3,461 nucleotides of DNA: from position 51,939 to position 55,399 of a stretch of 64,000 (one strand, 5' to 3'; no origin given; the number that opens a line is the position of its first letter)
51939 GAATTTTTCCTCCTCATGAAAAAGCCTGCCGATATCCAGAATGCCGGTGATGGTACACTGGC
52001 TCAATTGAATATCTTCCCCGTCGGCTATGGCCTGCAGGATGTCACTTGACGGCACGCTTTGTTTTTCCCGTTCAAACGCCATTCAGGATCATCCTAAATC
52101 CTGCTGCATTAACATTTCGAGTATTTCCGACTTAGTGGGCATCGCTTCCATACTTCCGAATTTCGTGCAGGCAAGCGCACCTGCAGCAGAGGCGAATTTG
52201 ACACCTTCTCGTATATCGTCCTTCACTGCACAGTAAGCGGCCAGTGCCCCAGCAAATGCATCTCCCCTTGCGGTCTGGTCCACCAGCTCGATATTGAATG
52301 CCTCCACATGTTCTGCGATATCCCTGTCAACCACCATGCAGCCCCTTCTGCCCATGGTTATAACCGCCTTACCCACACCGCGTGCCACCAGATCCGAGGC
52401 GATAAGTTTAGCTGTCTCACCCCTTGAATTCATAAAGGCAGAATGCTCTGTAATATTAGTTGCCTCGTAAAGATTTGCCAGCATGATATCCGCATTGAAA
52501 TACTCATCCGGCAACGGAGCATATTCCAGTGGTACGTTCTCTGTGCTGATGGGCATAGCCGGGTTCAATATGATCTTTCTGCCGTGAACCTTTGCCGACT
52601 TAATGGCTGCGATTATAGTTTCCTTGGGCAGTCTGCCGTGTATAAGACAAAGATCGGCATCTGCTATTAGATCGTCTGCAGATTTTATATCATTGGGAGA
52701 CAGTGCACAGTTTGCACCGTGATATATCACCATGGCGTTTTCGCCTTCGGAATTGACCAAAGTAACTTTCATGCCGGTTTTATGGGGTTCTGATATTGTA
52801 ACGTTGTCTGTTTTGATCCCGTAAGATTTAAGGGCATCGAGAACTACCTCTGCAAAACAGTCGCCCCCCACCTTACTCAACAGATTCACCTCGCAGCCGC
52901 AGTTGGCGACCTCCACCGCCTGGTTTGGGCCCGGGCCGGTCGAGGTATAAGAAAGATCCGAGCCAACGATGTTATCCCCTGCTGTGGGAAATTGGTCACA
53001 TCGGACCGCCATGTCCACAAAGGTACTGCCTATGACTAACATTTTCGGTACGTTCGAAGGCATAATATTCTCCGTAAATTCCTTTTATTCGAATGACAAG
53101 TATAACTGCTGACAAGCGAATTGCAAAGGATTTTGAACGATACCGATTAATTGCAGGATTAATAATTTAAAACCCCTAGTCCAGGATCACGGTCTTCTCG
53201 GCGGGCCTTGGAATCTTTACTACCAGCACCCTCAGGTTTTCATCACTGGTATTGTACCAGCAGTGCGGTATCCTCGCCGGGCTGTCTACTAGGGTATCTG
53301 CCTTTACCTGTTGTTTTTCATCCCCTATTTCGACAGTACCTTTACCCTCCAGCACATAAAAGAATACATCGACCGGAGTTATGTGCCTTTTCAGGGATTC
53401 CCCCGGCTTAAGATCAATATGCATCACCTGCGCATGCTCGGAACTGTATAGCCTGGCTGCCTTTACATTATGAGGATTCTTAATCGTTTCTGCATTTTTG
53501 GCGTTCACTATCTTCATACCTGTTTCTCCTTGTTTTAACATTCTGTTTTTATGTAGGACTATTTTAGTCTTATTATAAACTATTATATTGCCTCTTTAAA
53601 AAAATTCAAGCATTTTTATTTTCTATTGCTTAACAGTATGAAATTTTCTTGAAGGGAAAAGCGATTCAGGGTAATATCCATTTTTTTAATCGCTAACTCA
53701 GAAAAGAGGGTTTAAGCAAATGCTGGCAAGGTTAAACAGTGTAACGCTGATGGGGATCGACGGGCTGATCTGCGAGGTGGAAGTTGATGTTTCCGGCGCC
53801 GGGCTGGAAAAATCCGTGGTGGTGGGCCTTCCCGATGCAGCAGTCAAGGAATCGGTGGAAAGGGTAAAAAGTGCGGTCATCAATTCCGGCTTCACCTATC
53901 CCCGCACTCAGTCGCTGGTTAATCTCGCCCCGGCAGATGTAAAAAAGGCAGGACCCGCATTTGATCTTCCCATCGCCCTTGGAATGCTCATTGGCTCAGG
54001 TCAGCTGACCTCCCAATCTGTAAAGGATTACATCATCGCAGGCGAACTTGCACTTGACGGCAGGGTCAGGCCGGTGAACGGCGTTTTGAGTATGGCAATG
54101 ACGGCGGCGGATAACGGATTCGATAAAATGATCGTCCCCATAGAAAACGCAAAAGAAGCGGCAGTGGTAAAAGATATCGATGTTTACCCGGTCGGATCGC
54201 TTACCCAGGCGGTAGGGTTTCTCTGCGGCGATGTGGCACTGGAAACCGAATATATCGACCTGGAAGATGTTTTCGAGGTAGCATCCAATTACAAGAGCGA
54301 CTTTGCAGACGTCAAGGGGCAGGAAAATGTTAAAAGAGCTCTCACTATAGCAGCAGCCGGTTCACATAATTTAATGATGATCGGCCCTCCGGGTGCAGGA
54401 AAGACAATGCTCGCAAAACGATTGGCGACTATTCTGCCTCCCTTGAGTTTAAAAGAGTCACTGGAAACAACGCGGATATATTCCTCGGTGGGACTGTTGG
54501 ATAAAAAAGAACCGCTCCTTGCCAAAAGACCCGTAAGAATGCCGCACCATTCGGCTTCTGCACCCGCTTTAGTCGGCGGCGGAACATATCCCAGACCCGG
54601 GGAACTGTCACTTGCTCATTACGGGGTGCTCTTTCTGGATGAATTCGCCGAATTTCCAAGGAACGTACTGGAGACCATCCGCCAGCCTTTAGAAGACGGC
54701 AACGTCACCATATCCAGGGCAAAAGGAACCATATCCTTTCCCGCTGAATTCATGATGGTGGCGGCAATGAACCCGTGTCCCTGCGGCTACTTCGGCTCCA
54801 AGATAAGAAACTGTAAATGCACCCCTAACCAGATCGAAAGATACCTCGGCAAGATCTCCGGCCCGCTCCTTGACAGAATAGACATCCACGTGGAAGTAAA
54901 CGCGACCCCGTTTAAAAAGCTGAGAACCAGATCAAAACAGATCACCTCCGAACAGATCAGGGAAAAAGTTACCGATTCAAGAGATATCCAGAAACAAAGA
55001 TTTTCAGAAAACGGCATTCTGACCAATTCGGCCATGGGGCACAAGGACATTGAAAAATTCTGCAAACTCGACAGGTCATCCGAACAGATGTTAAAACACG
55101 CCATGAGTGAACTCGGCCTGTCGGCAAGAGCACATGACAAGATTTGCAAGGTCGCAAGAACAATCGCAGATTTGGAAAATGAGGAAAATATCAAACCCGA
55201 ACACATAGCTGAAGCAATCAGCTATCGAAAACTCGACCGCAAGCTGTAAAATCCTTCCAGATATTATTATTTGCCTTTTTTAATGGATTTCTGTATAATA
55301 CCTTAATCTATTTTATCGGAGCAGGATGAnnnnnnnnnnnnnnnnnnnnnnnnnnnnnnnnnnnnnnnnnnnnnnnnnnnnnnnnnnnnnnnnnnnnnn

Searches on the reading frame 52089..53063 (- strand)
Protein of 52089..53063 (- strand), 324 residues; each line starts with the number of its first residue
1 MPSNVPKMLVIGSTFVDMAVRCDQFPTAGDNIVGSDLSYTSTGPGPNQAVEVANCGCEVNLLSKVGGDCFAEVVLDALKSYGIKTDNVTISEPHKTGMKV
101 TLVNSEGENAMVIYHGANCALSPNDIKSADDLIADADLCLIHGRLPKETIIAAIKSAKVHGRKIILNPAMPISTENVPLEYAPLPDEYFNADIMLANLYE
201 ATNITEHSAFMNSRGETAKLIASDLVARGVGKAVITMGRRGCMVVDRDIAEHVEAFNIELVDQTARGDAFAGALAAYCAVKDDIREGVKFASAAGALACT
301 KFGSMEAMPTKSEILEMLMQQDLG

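Call 23: search_protein_families(library=pfam, proteins=[window:52089-53063:-], max_evalue=0.0001)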
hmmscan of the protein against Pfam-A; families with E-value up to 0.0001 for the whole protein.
window:52089-53063:- (324 aa): 1 family
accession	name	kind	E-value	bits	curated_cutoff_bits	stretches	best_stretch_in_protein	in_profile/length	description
PF00294.29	PfkB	-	9e-46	157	25.8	1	7-310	3-301/302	pfkB family carbohydrate kinase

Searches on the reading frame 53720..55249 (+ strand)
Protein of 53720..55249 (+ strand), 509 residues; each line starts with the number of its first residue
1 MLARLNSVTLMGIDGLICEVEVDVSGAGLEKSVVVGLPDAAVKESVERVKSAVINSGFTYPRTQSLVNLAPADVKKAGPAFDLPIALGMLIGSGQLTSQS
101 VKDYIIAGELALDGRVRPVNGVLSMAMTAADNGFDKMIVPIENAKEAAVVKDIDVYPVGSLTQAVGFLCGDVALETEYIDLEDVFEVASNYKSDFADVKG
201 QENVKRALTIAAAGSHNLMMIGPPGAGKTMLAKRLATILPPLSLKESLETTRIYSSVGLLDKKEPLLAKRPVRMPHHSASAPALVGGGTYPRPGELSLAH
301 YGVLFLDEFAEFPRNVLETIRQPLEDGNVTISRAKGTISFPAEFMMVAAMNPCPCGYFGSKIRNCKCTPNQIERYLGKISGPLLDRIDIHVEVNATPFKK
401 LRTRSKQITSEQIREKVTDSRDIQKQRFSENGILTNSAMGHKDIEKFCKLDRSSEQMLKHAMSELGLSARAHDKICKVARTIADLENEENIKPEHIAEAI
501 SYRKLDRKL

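Call 23: search_protein_families(library=pfam, proteins=[window:53720-55249:+], max_evalue=0.0001)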
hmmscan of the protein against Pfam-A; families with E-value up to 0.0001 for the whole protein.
window:53720-55249:+ (509 aa): 8 families
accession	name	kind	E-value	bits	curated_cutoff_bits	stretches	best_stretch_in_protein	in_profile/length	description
PF01078.27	Mg_chelatase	-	5e-94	313.9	20.3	1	194-399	1-205/207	Magnesium chelatase, subunit ChlI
PF13541.12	ChlI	-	2.7e-42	143.9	27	1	20-143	1-121/121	Subunit ChlI of Mg-chelatase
PF13335.12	Mg_chelatase_C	-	5.7e-32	110.6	26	1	409-503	3-94/94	Magnesium chelatase, subunit ChlI C-terminal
PF07728.20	AAA_5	-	1.3e-10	41.9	22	1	217-354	1-125/139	AAA domain (dynein-related subfamily)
PF00493.29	MCM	-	1.5e-09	37.8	23.3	1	292-359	113-179/224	MCM P-loop domain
PF05362.19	Lon_C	-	4.6e-06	26.8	21.1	1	71-148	102-177/205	Lon protease (S16) C-terminal proteolytic domain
PF05496.18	RuvB_N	-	1.3e-05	25.4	27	0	195-237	6-55/159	Holliday junction DNA helicase RuvB P-loop domain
PF00158.32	Sigma54_activat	-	4e-05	23.8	20.2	0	289-350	82-141/168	Sigma-54 interaction domain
